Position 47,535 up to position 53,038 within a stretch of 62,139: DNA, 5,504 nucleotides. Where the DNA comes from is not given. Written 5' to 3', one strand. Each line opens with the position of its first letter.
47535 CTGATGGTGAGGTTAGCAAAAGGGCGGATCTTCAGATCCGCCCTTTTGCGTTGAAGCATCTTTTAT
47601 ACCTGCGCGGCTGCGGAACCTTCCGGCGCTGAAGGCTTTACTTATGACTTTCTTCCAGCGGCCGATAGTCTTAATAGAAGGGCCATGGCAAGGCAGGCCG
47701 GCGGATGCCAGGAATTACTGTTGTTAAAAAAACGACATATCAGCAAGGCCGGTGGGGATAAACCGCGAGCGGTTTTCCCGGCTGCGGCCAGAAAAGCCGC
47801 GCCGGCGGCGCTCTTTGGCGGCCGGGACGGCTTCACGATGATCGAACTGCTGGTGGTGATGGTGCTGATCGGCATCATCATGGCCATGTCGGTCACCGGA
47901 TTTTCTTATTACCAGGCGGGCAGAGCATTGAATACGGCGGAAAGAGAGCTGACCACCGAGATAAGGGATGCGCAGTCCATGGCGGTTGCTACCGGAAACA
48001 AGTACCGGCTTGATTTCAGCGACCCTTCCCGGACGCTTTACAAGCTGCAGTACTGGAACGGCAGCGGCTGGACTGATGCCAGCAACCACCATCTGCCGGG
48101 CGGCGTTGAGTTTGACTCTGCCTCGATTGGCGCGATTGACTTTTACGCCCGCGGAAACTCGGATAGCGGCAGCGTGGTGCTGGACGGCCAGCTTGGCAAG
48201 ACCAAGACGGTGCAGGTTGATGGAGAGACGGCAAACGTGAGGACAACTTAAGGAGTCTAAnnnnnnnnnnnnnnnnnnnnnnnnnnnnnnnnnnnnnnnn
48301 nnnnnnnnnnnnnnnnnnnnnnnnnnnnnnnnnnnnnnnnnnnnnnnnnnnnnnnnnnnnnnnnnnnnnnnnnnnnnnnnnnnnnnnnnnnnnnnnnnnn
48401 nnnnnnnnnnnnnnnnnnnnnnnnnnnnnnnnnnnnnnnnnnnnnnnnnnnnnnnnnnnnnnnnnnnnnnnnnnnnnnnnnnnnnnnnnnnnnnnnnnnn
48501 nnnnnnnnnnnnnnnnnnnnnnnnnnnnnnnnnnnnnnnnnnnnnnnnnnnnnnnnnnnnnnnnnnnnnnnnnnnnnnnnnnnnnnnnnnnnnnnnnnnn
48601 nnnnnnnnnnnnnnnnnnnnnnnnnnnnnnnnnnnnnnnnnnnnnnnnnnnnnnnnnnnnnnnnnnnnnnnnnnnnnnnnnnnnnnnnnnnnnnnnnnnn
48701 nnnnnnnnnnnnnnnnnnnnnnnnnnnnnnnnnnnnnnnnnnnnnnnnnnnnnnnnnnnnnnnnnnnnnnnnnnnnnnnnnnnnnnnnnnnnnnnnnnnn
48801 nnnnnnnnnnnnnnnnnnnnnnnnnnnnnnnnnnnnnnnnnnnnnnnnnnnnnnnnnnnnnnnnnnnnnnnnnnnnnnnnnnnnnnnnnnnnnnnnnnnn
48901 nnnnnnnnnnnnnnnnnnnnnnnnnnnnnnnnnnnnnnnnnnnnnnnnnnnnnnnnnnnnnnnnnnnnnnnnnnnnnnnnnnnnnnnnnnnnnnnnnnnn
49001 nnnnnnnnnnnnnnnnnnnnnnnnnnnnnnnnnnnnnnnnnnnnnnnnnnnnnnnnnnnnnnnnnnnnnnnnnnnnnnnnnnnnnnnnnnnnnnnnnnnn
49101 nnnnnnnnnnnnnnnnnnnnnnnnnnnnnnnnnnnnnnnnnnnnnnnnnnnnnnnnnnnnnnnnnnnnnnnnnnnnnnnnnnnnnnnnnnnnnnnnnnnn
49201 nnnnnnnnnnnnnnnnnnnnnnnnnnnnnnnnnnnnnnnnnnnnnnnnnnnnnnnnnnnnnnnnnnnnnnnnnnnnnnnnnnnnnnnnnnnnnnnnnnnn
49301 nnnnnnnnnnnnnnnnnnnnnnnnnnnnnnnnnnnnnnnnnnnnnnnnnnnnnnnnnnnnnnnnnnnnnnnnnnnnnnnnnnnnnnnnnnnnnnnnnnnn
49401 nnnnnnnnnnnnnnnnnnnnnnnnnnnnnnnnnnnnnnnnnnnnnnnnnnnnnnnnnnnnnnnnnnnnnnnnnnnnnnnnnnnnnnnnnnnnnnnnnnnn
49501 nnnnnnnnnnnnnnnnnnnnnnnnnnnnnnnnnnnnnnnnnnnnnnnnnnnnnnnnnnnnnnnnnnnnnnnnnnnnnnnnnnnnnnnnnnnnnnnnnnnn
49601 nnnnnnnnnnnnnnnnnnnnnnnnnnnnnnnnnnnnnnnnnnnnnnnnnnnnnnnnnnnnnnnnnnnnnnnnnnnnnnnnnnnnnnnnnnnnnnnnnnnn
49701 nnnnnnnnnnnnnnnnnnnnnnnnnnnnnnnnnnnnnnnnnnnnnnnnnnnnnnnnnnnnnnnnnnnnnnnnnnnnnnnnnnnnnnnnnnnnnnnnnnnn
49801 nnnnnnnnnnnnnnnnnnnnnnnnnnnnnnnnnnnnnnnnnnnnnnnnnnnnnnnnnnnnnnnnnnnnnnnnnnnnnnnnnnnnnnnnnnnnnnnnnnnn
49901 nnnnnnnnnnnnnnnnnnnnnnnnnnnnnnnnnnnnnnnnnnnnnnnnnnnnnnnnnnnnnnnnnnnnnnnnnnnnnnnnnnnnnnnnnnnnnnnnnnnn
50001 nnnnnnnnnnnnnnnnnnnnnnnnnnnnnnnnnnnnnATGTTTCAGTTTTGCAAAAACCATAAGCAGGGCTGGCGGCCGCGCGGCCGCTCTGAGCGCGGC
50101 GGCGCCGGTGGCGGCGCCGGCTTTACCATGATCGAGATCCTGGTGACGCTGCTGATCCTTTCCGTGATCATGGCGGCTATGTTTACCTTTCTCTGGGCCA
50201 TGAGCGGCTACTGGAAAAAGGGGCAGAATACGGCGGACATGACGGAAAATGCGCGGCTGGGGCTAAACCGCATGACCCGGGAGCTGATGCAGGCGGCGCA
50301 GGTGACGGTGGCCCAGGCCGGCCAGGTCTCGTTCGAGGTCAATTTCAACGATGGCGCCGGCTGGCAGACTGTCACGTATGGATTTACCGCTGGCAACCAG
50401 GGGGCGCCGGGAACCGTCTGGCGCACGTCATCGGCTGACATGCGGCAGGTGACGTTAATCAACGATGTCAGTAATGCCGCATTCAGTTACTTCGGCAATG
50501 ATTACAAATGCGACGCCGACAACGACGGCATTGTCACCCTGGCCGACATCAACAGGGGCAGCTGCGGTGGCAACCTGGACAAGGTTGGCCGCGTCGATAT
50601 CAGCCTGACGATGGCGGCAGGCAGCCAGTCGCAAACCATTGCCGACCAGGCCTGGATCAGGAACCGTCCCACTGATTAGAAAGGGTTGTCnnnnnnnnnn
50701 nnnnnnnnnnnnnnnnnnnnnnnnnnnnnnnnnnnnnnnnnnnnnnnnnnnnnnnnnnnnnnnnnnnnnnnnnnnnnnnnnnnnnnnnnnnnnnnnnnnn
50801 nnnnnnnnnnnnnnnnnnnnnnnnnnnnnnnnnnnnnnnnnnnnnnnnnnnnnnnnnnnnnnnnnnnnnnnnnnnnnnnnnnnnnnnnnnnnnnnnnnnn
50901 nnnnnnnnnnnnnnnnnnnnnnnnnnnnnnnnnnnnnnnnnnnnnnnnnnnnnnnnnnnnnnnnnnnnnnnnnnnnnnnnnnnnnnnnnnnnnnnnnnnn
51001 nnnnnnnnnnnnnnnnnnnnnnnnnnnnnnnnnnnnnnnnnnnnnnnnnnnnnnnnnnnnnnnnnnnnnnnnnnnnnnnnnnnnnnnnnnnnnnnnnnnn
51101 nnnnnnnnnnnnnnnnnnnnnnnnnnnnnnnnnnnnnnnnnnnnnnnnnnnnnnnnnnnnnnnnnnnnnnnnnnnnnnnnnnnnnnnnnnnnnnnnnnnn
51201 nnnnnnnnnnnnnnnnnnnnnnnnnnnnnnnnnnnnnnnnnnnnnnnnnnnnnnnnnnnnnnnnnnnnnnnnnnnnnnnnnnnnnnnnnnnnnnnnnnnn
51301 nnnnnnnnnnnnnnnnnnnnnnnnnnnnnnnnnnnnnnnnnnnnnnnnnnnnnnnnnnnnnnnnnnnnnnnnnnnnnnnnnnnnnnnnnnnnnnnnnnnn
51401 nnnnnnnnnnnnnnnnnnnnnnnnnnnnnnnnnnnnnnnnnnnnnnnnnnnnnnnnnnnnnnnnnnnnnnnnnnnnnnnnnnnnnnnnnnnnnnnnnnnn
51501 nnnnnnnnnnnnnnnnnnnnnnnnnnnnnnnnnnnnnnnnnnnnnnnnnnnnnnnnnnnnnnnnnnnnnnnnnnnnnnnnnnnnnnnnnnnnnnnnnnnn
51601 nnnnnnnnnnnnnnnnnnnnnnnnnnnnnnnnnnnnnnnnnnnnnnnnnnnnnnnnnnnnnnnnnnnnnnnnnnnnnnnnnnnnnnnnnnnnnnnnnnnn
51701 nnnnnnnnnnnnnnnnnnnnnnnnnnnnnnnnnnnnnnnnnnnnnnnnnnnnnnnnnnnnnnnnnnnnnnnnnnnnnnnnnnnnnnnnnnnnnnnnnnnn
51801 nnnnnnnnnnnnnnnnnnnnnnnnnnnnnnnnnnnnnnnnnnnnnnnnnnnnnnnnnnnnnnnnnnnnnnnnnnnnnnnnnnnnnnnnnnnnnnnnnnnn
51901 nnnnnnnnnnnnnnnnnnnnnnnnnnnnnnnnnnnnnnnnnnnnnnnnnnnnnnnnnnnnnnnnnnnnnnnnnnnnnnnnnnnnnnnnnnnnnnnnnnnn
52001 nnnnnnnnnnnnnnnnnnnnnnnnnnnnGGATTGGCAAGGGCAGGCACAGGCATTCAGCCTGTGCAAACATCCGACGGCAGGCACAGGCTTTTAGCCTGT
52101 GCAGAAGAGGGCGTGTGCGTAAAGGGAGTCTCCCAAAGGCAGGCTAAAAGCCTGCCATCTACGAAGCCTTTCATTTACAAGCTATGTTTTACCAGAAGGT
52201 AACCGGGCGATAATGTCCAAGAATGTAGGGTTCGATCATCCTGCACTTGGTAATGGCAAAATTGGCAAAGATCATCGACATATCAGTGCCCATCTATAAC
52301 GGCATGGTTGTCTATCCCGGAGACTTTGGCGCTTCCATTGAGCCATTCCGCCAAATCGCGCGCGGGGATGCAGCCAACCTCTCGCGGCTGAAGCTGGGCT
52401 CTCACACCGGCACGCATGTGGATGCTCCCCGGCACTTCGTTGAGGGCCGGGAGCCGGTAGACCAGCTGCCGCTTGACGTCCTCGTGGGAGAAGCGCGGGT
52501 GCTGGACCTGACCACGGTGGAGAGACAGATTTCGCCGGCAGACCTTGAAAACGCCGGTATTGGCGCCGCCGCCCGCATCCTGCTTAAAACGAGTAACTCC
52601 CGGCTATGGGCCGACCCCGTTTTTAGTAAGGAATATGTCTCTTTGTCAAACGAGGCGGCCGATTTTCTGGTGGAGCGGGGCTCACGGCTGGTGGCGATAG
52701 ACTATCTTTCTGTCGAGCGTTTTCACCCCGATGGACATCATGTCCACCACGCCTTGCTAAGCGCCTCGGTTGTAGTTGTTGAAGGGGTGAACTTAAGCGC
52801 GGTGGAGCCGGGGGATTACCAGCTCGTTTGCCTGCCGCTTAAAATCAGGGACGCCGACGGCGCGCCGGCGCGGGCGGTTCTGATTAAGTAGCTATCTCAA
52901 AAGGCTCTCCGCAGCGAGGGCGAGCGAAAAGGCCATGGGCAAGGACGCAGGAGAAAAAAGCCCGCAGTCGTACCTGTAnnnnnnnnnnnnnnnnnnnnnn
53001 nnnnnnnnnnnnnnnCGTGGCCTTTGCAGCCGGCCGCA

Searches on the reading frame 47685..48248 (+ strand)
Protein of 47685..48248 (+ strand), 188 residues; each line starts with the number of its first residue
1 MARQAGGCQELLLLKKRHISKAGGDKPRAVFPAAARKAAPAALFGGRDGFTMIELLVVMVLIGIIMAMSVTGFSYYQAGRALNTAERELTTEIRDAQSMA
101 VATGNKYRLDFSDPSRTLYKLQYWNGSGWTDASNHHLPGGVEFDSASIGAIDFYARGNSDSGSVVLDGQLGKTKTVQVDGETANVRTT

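Call 30: search_protein_families(library=ncbifam, proteins=[window:47685-48248:+], max_evalue=0.00001)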
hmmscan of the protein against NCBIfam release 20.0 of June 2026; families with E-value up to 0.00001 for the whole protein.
window:47685-48248:+ (188 aa): 6 families
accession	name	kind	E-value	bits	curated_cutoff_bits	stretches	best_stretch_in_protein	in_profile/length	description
TIGR01708.2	typeII_sec_gspH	equivalog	6.3e-12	45.8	80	1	48-126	2-80/169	type II secretion system minor pseudopilin GspH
TIGR02596.1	TIGR02596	subfamily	3.1e-09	37.2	70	1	50-103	1-54/196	Verru_Chthon cassette protein D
NF040982.1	ComGD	equivalog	1.3e-08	35.4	70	1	48-162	2-112/139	competence type IV pilus minor pilin ComGD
NF047827.1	T3SSXpsH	equivalog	1.5e-08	34.5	160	1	49-171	2-124/145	type II secretion system protein XpsH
TIGR02532.1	IV_pilin_GFxxxE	domain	2.2e-07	30.4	16.3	1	48-68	2-22/24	prepilin-type N-terminal cleavage/methylation domain-containing protein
NF007800.0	PRK10506.1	equivalog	4.8e-06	26.5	158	1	47-103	8-64/163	prepilin peptidase-dependent protein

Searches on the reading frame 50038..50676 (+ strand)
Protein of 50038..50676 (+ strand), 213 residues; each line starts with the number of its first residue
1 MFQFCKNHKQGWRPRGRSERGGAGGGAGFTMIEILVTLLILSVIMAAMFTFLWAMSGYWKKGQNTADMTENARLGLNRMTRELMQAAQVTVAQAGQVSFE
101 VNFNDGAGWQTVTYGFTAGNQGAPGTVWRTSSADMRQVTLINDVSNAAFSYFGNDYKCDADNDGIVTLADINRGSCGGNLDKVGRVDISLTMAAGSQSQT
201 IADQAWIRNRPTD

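Call 30: search_protein_families(library=ncbifam, proteins=[window:50038-50676:+], max_evalue=0.00001)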
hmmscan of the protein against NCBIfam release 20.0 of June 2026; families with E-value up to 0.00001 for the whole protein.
window:50038-50676:+ (213 aa): 1 family
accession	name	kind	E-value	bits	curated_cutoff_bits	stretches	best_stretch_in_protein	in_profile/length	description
TIGR02599.1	TIGR02599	subfamily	1e-07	31.6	256.5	1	28-87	1-60/361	Verru_Chthon cassette protein C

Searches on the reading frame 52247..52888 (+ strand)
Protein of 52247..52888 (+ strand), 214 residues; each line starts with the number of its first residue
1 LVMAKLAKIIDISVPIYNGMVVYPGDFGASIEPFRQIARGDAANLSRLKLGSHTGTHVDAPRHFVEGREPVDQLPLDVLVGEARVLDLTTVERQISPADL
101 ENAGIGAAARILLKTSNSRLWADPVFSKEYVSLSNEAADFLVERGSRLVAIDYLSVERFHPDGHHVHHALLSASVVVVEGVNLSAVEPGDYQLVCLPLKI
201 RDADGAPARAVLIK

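Call 30: search_protein_families(library=ncbifam, proteins=[window:52247-52888:+], max_evalue=0.00001)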
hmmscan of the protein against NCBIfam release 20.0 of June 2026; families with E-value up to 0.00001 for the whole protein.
window:52247-52888:+ (214 aa): 1 family
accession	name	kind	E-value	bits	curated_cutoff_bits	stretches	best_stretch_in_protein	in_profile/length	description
TIGR03035.1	trp_arylform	equivalog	3.7e-45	154.4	223.05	1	8-212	1-203/206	arylformamidase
